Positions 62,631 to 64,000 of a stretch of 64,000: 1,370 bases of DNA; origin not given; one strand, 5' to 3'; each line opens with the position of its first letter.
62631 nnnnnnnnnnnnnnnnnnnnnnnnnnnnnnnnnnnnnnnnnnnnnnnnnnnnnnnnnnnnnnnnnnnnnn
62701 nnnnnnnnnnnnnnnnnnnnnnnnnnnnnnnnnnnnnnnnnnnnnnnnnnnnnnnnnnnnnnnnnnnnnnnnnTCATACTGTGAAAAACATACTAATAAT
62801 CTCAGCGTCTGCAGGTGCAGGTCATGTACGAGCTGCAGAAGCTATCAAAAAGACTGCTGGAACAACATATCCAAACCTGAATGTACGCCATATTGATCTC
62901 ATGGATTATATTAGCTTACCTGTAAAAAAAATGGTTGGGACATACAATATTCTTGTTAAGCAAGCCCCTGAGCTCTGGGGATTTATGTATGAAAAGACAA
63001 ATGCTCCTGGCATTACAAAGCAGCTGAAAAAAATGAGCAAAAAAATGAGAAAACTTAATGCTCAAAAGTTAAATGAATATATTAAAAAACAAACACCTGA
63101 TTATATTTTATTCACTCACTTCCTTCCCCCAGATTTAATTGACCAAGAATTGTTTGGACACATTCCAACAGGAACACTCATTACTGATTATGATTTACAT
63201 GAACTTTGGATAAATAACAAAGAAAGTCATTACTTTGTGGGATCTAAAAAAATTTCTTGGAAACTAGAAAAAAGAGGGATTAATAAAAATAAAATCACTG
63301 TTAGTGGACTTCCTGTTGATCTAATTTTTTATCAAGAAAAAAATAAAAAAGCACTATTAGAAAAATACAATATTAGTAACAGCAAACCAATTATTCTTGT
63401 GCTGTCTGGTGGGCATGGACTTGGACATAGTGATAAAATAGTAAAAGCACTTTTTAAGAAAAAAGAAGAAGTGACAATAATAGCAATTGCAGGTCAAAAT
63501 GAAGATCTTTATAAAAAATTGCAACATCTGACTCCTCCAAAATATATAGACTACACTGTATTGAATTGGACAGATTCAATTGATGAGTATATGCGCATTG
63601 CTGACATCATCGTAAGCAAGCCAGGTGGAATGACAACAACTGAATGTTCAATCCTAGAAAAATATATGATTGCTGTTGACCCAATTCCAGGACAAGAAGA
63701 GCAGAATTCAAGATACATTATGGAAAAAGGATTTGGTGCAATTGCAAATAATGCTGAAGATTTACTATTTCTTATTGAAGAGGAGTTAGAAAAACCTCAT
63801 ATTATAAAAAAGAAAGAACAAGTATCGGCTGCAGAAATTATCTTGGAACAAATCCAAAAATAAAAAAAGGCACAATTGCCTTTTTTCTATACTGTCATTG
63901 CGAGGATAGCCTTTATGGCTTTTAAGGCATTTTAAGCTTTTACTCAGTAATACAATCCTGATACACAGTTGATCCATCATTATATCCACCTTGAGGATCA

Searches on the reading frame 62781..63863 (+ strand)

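Call 90: search_protein_families(library=pfam, proteins=[window:62781-63863:+], max_evalue=0.0001)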
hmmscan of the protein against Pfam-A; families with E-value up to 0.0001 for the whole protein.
window:62781-63863:+ (360 aa): 2 families
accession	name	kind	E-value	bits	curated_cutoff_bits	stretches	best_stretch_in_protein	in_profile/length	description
PF06925.17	MGDG_synth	-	1.4e-24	87.5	25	1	15-179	1-169/169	Monogalactosyldiacylglycerol (MGDG) synthase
PF04101.22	Glyco_tran_28_C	-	6.7e-09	36.4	22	1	205-337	2-138/166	Glycosyltransferase family 28 C-terminal domain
